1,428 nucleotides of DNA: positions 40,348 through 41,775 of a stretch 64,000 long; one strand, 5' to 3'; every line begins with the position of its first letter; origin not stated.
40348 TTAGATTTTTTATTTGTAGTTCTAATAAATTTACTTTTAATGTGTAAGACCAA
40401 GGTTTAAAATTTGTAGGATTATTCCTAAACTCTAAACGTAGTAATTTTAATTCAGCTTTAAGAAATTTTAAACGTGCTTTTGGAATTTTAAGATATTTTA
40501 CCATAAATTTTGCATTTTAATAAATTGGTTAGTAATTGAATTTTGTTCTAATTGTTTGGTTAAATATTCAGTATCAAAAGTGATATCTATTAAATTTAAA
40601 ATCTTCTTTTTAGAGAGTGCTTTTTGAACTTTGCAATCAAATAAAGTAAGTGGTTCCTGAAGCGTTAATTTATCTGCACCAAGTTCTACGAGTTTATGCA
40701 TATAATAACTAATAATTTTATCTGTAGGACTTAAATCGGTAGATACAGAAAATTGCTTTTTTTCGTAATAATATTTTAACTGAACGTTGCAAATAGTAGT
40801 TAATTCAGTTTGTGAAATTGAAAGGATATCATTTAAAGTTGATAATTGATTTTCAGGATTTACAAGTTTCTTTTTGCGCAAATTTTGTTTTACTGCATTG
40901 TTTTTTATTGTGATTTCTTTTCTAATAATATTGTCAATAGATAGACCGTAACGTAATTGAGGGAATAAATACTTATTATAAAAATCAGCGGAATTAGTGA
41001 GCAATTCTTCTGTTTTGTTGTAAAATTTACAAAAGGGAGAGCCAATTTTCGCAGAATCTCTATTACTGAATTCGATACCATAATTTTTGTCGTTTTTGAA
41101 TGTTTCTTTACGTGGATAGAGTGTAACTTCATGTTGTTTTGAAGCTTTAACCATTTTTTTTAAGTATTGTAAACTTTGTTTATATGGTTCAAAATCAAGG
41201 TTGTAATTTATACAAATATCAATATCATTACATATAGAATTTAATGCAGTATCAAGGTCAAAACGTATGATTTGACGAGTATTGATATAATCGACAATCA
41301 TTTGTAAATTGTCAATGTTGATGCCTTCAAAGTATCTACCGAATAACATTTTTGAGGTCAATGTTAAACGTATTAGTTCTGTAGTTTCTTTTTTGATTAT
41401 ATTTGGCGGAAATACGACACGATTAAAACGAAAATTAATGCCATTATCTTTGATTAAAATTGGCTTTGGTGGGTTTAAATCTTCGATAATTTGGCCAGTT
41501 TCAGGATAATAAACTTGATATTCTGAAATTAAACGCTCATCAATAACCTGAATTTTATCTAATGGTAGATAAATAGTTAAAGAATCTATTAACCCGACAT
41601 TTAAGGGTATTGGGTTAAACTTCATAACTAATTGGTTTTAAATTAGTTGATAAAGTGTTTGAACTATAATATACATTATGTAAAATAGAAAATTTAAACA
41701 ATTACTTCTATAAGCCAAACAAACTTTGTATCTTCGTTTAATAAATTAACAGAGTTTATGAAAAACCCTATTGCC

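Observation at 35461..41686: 6.2-kb integrase-less, rolling-circle, phage-like element bracketed by direct dif-like sites: candidate Xer-exploiting (IMEX) ssDNA prophage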

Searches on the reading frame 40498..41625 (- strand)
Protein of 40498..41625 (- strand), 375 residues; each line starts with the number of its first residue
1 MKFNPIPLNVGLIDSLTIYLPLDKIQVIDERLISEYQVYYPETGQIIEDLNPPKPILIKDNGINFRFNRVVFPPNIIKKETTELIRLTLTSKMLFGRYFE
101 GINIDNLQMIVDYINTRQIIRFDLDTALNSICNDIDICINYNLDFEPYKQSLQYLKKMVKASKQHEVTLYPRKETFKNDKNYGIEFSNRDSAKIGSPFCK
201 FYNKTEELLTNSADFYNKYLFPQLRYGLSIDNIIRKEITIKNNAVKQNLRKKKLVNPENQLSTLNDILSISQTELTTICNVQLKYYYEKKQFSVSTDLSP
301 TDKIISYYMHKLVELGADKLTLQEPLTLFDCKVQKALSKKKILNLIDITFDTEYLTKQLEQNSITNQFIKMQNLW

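Call 5: search_protein_families(library=pfam, max_evalue=0.1, proteins=[window:40498-41625:-])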
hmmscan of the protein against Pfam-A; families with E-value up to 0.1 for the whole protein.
window:40498-41625:- (375 aa): 0 families

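Call 6: search_protein_families(library=phrogs, max_evalue=0.1, proteins=[window:40498-41625:-])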
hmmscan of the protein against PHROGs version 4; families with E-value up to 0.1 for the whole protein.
window:40498-41625:- (375 aa): 0 families

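Call 9: search_dna_similar(query=window:40498-41625:-, collection=phages, mode=protein, max_evalue=0.01)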
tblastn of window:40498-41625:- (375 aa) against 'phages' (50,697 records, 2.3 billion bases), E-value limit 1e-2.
No match.
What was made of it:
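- Tried and rejected: tblastn of the Rep against 50,697 phage records found nothing (call 9).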

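Call 26: find_homologous_proteins(query=window:40498-41625:-, max_evalue=0.001)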
Query window:40498-41625:- (375 aa): 40 proteins with E <= 0.001 among 3988 candidates.
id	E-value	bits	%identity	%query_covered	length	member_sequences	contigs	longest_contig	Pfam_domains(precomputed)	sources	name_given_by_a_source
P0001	3.4e-236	801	97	100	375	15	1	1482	-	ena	-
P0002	4.4e-212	722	86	100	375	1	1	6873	-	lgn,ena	-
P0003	8.1e-195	665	79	100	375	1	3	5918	-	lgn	-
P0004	1.1e-194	665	80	100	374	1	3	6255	-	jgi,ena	-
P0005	3.2e-194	663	79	100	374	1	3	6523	-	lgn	-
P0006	1.3e-193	661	79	100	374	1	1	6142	-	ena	-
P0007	5.3e-191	652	78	100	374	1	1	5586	-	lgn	-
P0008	3.5e-182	623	75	100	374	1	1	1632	-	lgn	-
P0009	2.4e-180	617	74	100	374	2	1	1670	-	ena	-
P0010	2.2e-176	604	73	100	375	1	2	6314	-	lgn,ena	-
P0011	1.9e-175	601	72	100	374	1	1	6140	-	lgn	-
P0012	3.3e-171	587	70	100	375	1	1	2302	-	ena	-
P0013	4.9e-165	567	71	99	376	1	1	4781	-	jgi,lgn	-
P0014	1.2e-162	559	68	100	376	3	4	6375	-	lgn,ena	-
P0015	2.9e-160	551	64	100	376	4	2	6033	-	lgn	-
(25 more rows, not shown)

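Call 28: find_encoding_contigs(protein=P0002, flank=8000, max_places=3)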
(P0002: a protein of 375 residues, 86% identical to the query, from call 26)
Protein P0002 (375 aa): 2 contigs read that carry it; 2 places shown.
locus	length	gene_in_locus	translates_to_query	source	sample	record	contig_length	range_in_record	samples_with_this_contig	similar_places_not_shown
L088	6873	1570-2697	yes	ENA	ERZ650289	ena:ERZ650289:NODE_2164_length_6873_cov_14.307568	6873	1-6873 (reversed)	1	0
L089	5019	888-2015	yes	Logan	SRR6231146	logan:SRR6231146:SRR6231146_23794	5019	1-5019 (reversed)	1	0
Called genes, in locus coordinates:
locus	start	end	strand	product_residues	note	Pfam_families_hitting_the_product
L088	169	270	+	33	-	-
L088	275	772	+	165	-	-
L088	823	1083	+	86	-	-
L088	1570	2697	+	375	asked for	-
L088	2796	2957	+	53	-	-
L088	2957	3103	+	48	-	-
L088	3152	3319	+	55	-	-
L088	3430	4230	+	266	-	-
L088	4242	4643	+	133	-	-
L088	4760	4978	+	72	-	-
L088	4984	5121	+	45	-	-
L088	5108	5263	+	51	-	-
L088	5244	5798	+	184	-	-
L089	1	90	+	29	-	?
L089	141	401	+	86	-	-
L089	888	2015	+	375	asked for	-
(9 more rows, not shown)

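Call 29: find_encoding_contigs(protein=P0004, flank=8000, max_places=3)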
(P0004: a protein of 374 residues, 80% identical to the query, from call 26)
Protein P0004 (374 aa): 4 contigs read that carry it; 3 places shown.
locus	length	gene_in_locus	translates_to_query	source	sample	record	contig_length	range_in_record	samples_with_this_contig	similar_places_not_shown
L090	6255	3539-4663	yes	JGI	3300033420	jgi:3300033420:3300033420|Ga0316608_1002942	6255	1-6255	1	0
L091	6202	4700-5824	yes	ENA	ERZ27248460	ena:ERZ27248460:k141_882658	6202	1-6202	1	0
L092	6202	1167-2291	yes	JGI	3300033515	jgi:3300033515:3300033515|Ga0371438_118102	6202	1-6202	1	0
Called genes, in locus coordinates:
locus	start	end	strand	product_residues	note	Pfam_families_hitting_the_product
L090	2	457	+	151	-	?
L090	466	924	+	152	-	-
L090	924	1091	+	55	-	-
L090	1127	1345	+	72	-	-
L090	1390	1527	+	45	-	-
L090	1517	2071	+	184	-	-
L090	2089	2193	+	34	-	-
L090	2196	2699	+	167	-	-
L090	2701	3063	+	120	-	-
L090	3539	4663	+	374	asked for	-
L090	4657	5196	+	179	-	-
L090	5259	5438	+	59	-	-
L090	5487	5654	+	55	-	-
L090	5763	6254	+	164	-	?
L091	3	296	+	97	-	?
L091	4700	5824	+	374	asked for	-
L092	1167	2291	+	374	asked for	-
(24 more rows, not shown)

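Call 30: find_encoding_contigs(protein=P0005, flank=8000, max_places=3)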
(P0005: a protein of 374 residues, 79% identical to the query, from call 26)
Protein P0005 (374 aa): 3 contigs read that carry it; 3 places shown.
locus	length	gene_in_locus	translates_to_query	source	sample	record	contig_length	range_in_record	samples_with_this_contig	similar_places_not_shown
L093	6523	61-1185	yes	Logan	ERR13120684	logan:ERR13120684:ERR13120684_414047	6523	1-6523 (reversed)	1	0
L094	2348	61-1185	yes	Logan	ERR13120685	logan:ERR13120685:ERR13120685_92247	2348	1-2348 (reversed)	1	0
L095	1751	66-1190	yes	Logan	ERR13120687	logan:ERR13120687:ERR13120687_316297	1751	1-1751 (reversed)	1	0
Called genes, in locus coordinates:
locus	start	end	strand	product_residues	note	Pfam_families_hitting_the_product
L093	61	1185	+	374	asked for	-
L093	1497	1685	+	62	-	-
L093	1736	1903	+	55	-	-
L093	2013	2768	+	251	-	-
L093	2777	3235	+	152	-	-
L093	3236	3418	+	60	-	-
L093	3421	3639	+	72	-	-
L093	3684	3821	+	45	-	-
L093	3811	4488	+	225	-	-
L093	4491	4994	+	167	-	-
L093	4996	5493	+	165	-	-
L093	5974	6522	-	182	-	?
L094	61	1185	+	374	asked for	-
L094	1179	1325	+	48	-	-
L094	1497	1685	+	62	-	-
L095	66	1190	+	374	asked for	-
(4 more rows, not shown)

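Call 33: search_protein_families(library=pfam, alignment_id=A1, max_evalue=1)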
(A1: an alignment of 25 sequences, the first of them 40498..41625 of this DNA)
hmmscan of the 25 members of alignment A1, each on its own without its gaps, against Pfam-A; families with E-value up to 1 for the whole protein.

A. member 1, window:40498-41625:- (375 aa): 0 families

B. families by the number of members that match (of 25 scanned): 18 families
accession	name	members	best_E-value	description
PF05144.20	Phage_CRI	2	0.0026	Replication-associated protein G2P N-terminal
PF15104.11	CFAP141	2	0.022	Cilia- and flagella-associated protein 141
PF14475.11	Mso1_Sec1_bdg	2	0.061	Sec1-binding region of Mso1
PF10391.15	DNA_pol_lambd_f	2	0.14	Fingers domain of DNA polymerase lambda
PF08512.18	Rttp106-like_middle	1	0.037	Histone chaperone Rttp106-like, middle domain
PF06572.17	DUF1131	1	0.04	Protein of unknown function (DUF1131)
PF04959.19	ARS2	1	0.06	Arsenite-resistance protein 2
PF08858.15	IDEAL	1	0.068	IDEAL domain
PF20893.2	DUF6845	1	0.07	Domain of unknown function (DUF6845)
PF19620.4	DUF6125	1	0.095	Family of unknown function (DUF6125)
PF13611.12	Peptidase_S76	1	0.1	Serine peptidase of plant viral polyprotein, P1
PF01909.29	NTP_transf_2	1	0.12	Nucleotidyltransferase domain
PF13729.12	TraF_2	1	0.12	F plasmid transfer operon, TraF, protein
PF22858.2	DUF7016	1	0.17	Domain of unknown function (DUF7016)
PF10256.14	Erf4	1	0.28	Golgin subfamily A member 7/ERF4 family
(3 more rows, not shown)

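Call 34: search_solved_structures(query=A1, max_evalue=10, show_alignments=2)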
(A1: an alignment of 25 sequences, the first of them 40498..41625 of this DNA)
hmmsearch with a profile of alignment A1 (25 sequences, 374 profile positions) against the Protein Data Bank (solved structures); distinct sequences matched with E-value up to 10: 1.
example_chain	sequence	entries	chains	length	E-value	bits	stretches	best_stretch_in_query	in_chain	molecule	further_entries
9fq7_4E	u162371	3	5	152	0.6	12.2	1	32-97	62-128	Merozoite surface protein, putative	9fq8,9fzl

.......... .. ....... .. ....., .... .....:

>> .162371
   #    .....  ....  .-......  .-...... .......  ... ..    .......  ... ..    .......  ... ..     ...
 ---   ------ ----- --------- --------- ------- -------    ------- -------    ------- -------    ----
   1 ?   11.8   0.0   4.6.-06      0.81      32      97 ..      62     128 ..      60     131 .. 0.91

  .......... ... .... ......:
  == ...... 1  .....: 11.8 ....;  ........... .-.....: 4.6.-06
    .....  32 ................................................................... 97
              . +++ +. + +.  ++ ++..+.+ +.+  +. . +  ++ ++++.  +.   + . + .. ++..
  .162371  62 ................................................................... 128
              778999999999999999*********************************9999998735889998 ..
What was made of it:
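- Tried and rejected: Pfam and PHROGs gave nothing for Rep (calls 5, 6), and a PDB sequence-profile search gave only noise (call 34).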

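Call 47: find_related_loci(query=A1, collection=viral_contigs, flank=7000)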
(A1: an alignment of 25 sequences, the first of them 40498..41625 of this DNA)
Query A1 (375 aa) in viral_contigs; peptide patterns used: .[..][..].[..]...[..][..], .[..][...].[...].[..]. (x = any residue, [..] = any of these).
60 stretches matched a pattern, but none encodes a relative of the query by tblastn (E <= 1e-3).

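Call 48: predict_structure(alignment_id=A1)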
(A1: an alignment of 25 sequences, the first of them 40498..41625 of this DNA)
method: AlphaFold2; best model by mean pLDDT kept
length: 375 residues; sequences in the alignment: 25
mean_pLDDT: 89.0   pTM: 0.76
mean pLDDT of the five models: 89.0, 85.8, 85.4, 84.6, 83.0
residues with pLDDT >= 90: 226; 70-90: 129; 50-70: 20; < 50: 0
segments of 3 or more residues with pLDDT < 50: none
pLDDT, mean of each block of 10 residues (from residue 1): 82 96 92 81 78 88 92 70 90 95 97 96 97 96 91 89 91 63 91 91 94 94 89 94 90 92 96 95 85 85 92 89 90 91 90 84 87 77
secondary structure, 60 per line:
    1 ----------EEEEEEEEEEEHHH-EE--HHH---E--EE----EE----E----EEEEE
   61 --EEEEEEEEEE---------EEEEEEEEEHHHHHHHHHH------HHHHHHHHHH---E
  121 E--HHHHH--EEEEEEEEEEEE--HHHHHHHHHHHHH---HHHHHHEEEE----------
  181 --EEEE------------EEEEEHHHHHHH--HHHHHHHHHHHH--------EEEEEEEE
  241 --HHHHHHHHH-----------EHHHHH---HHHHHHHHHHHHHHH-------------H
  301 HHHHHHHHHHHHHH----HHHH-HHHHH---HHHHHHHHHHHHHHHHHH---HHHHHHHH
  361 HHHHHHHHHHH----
elements in order: E11-21 E56-60 E63-72 E82-90 H91-100 H107-116 H124-128 E131-142 H145-157 H161-166 E167-170 E183-186 E199-203 H204-210 H213-224 E233-240 H243-251 H264-268 H272-286 H300-314 H319-322 H324-328 H332-349 H353-371

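Call 50: find_related_loci(query=A1, collection=metagenome_contigs, flank=7000)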
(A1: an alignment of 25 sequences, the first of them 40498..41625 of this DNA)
Query A1 (375 aa) in metagenome_contigs; peptide patterns used: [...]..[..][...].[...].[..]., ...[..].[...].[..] (x = any residue, [..] = any of these).
308 stretches matched a pattern; 63 encode a relative of the query (tblastn E <= 1e-3); 63 distinct loci.
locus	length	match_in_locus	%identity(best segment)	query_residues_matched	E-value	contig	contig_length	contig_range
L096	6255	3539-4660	80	1-375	0e+0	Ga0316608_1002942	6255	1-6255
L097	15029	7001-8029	39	6-346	2e-60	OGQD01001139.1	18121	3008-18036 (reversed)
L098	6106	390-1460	35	8-369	2e-53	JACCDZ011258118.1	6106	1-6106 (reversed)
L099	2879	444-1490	34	8-347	1e-52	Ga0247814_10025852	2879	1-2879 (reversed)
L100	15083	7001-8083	35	6-370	4e-52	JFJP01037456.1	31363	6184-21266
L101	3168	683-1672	36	10-347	9e-52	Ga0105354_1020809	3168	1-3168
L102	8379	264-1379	32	4-370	3e-50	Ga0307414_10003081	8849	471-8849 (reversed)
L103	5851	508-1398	37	1-305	1e-47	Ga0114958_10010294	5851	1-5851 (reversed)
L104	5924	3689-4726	34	1-348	7e-44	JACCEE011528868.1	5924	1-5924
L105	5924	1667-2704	34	1-348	7e-44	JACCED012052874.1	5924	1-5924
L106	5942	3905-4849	32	13-347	3e-40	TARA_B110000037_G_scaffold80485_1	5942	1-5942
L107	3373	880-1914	31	13-374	2e-35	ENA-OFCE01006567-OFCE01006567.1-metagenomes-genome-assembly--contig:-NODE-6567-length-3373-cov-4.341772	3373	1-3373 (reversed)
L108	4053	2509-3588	31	8-370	7e-35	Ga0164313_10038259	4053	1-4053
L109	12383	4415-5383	30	4-346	2e-32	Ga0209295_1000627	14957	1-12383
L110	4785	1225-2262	29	8-372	1e-31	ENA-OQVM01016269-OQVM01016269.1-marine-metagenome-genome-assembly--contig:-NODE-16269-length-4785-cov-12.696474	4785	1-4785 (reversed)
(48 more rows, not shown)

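Call 52: fold_search(model_id=the predicted structure, library=pdb)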
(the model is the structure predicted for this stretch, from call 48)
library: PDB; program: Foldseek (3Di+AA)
matches with E <= 10: 572; with E <= 0.001: 4
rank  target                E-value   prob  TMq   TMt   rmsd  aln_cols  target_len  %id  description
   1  4cij_C                1.8e-04  1.00  0.29  0.38  13.2       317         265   12  Structure of Rolling Circle Replication Initiator Protein from Geobacillus stearothermophilus. (released 2014-12-24)
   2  4cij_A                1.8e-04  0.99  0.24  0.32  16.9       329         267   12  Structure of Rolling Circle Replication Initiator Protein from Geobacillus stearothermophilus. (released 2014-12-24)
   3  4cij_D                2.0e-04  0.99  0.24  0.31  15.8       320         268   12  Structure of Rolling Circle Replication Initiator Protein from Geobacillus stearothermophilus. (released 2014-12-24)
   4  4cij_B                2.5e-04  0.99  0.24  0.31  16.9       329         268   12  Structure of Rolling Circle Replication Initiator Protein from Geobacillus stearothermophilus. (released 2014-12-24)
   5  8t7u_A                8.9e-02  0.72  0.14  0.14   8.2       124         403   13  ADP-bound Bcs1 (unsymmetrized) (released 2024-06-05)
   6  6p8t_G                9.4e-02  0.20  0.14  0.16  11.7       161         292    7  Acinetobacter baumannii tRNA synthetase in complex with compound 1 (released 2020-11-18)
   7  9k3b_U                1.5e-01  0.41  0.22  0.39   9.9       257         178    8  Human RNA Polymerase III de novo transcribing complex 10 overall (TC10-overall) (released 2025-04-16)
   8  1ytb_A                1.6e-01  0.33  0.20  0.35  10.5       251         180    6  CRYSTAL STRUCTURE OF A YEAST TBP/TATA-BOX COMPLEX (released 1995-01-26)
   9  3pco_A                1.7e-01  0.21  0.13  0.17   8.2       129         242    8  crystal structure of E. coli phenylalanine-tRNA synthetase complexed with phenylalanine and AMP (released 2011-03-02)
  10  5h7y_A                1.7e-01  0.10  0.13  0.16  16.0       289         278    7  Structure of immunity protein TplEi of T6SS from Pseudomonas aeruginosa complexed with "L" peptide (released 2017-10-04)
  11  6j61_B                1.7e-01  0.05  0.10  0.13  23.6       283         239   10  Crystal Structure of Thymidylate Synthase, Thy1, from Thermus thermophilus having an Extra C Terminal Domain (released 2019-06-26)
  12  4p75_D                1.8e-01  0.16  0.13  0.18  10.3       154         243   10  PheRS in complex with compound 4a (released 2014-06-25)
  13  6p8t_D                2.0e-01  0.18  0.13  0.19   8.9       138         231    9  Acinetobacter baumannii tRNA synthetase in complex with compound 1 (released 2020-11-18)
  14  7oyh_A                2.1e-01  0.05  0.12  0.11  24.2       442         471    9  Crystal structure of depupylase Dop in complex with Pup and ADP/tetrafluoromagnesate (released 2021-12-01)
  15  1jfi_C                2.4e-01  0.23  0.20  0.33  10.5       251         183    5  Crystal Structure of the NC2-TBP-DNA Ternary Complex (released 2001-07-11)
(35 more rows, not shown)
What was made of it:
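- On Rep_trans (PF02486) rolling-circle initiators: Foldseek prob 0.99-1.0 to 4CIJ, but with low TM (call 52).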
